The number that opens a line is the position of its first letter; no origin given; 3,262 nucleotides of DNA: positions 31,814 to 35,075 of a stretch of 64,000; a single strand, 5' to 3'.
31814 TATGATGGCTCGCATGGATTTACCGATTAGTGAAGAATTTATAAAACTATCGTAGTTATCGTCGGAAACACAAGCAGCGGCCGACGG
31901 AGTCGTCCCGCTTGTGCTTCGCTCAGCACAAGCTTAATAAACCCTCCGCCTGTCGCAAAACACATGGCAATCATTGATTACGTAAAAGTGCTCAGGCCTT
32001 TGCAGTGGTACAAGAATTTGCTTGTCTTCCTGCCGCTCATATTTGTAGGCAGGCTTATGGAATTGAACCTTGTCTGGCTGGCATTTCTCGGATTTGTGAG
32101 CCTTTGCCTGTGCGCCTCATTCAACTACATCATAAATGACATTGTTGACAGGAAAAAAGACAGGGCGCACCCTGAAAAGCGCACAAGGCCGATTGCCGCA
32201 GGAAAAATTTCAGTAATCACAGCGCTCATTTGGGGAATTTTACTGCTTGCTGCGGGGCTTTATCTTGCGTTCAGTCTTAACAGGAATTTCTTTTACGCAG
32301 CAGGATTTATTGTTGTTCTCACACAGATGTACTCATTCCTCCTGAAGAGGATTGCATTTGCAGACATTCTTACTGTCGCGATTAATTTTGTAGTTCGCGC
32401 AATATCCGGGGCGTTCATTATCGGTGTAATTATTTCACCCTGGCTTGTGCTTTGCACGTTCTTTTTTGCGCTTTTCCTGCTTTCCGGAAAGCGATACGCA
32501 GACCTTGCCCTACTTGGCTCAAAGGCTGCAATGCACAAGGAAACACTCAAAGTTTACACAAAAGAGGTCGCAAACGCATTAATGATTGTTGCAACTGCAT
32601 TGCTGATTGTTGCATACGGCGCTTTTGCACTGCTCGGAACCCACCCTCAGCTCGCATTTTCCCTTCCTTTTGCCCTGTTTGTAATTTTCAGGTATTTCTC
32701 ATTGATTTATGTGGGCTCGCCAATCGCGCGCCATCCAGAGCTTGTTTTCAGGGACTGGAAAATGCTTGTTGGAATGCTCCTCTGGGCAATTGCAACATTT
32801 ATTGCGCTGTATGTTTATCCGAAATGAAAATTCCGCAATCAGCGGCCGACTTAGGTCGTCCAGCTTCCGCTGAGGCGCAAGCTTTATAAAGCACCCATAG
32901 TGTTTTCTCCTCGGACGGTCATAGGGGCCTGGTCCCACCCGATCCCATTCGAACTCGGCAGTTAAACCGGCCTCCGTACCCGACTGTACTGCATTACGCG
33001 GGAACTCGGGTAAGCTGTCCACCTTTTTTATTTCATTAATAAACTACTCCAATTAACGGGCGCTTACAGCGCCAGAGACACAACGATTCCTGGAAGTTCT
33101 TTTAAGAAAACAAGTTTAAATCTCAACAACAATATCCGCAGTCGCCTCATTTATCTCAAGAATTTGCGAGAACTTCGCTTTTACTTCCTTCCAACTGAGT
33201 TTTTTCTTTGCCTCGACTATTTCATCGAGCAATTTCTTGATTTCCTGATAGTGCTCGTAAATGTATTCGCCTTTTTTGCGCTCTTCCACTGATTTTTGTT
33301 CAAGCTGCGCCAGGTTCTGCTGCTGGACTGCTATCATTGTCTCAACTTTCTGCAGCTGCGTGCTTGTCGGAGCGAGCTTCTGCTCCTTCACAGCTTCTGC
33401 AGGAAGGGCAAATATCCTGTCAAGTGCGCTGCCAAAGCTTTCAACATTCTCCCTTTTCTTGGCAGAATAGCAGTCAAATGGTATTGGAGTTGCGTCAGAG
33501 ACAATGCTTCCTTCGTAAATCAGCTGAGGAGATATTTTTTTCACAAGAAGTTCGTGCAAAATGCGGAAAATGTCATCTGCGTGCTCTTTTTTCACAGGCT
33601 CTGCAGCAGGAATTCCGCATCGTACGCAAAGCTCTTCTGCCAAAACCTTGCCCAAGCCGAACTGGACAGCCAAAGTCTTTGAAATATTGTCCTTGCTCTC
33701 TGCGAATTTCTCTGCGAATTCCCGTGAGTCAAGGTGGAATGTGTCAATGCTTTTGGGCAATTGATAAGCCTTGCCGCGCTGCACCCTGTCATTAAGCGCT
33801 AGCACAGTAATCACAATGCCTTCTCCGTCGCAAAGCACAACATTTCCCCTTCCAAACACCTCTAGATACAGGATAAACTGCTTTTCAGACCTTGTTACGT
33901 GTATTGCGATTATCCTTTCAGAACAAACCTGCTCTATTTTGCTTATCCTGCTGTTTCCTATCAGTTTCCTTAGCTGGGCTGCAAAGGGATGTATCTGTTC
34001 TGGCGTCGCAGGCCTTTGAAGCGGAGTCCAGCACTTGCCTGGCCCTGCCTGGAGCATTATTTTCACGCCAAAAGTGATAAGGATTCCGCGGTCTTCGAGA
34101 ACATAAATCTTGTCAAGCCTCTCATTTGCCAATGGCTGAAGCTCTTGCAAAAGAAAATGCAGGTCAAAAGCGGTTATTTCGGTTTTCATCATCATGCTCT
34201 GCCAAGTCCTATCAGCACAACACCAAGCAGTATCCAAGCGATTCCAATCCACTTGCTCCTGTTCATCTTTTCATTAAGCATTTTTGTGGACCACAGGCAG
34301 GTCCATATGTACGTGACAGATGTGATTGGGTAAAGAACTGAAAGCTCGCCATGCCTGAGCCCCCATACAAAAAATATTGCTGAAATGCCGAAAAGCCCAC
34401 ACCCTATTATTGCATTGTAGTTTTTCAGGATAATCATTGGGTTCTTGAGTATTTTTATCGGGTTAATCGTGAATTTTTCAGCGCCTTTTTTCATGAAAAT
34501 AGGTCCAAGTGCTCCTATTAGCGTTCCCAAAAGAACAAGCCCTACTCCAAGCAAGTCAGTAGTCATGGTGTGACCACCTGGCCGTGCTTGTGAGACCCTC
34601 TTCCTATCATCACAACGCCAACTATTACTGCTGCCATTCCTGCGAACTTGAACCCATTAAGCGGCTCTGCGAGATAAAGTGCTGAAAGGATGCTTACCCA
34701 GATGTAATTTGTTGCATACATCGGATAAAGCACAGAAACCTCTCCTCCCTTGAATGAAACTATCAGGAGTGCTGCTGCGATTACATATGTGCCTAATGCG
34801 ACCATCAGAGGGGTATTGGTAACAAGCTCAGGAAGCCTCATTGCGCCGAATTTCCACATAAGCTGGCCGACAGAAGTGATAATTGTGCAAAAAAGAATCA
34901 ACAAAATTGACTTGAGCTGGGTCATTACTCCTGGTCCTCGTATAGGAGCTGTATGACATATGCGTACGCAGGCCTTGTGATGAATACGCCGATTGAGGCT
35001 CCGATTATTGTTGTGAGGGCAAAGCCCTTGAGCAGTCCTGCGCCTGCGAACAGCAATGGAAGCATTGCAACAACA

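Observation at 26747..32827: Archaeal DPA-like module: DPPR-synthase-type UbiA + FAD oxidoreductase + two SDR epimerases + GT-C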

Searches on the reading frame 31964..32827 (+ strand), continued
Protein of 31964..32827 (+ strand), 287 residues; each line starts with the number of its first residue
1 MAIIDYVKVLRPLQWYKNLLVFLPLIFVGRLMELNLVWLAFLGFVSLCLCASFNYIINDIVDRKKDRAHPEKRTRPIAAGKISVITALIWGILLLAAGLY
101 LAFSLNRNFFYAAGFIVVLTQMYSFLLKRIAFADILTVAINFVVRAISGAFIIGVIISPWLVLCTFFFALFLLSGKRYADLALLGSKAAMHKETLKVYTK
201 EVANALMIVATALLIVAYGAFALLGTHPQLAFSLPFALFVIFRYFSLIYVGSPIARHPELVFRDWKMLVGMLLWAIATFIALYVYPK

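Call 75: search_dna_similar(query=window:31964-32827:+, collection=phages, mode=protein, max_evalue=1e-8, max_rows=10)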
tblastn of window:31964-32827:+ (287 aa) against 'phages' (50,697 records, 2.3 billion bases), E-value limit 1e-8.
Records with a match: 1; places in all: 1; records where one place covers at least 80% of the query: 1.
Best place of each record, by identity: <60% 1.
By first word of the organism name: Bacteriophage 1.
By host as written in the record: - 1.
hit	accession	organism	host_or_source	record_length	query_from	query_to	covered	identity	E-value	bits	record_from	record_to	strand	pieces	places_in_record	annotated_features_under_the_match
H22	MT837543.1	Bacteriophage sp.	human fecal samples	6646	7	283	97%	30.7%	3e-23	105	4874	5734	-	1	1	record has no annotation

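Call 83: find_encoding_contigs(protein=P0081, flank=8000, max_places=3)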
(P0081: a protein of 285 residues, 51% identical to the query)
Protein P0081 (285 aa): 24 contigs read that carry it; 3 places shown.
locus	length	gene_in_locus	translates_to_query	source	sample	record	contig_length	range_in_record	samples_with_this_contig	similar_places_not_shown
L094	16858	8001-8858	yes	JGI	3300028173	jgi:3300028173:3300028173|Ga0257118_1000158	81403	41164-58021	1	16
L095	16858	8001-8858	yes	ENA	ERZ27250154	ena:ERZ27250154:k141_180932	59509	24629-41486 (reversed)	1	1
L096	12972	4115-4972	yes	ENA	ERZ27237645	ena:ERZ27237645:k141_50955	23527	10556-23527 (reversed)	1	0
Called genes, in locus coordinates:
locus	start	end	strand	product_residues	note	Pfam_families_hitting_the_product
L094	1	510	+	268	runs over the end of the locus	PF00535:Glycos_transf_2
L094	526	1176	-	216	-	PF04851:ResIII, PF00270:DEAD, PF22527:DEXQc_Suv3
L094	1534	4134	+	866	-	PF05124:S_layer_C (weak)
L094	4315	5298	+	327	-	PF01594:AI-2E_transport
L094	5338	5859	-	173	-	-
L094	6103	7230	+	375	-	PF07690:MFS_1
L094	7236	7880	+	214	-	PF13489:Methyltransf_23 (weak), PF13847:Methyltransf_31, PF08241:Methyltransf_11, PF08242:Methyltransf_12, PF13649:Methyltransf_25 (weak)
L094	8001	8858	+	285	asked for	PF01040:UbiA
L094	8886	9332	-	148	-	PF26602:HVO_2718_N (weak), PF01381:HTH_3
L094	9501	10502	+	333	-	PF00953:Glycos_transf_4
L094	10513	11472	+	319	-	PF00535:Glycos_transf_2, PF13641:Glyco_tranf_2_3 (weak)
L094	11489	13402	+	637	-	PF13522:GATase_6, PF12481:DUF3700 (weak), PF13537:GATase_7, PF00733:Asn_synthase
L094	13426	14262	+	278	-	PF01522:Polysacc_deac_1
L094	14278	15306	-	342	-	PF02388:FemAB (faint), PF13480:Acetyltransf_6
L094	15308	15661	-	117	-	PF00892:EamA, PF10639:TMEM234 (weak)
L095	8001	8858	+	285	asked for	PF01040:UbiA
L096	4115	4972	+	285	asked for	PF01040:UbiA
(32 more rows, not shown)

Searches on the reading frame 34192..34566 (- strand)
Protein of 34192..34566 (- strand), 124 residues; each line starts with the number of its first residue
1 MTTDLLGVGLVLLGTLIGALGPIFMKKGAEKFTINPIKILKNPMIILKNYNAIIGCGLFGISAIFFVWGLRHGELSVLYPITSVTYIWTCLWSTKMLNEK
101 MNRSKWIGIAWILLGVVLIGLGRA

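Call 46: search_protein_families(library=ncbifam, proteins=[window:34192-34566:-], max_evalue=0.001)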
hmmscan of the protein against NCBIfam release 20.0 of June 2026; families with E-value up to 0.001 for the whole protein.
window:34192-34566:- (124 aa): 3 families
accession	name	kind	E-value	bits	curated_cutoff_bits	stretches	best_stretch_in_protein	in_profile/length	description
NF011625.2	PRK15051.1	equivalog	1.3e-07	31.8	92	1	59-120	47-108/111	4-amino-4-deoxy-L-arabinose-phosphoundecaprenol flippase subunit ArnE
TIGR03340.1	phn_DUF6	hypoth_equivalog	1.2e-06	28.4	288.15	1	71-122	85-136/281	phosphonate utilization associated putative membrane protein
NF002816.2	PRK02971.1-2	equivalog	5.2e-06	26.9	99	1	51-120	44-117/120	4-amino-4-deoxy-L-arabinose-phosphoundecaprenol flippase subunit ArnF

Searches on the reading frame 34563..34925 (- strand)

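Call 46: search_protein_families(library=ncbifam, proteins=[window:34563-34925:-], max_evalue=0.001)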
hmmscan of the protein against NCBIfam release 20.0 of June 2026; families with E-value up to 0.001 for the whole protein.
window:34563-34925:- (120 aa): 4 families
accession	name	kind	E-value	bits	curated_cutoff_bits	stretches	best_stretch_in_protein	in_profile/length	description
NF011625.2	PRK15051.1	equivalog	4.2e-07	30.2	92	1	9-109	5-109/111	4-amino-4-deoxy-L-arabinose-phosphoundecaprenol flippase subunit ArnE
TIGR03340.1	phn_DUF6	hypoth_equivalog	6.8e-05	22.7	288.15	1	9-113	33-139/281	phosphonate utilization associated putative membrane protein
NF002816.2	PRK02971.1-2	equivalog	0.00016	22.1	99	0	11-107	4-116/120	4-amino-4-deoxy-L-arabinose-phosphoundecaprenol flippase subunit ArnF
NF007767.1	PRK10452.1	equivalog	0.00041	20.5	122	1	38-116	31-110/120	multidrug/spermidine efflux SMR transporter subunit MdtJ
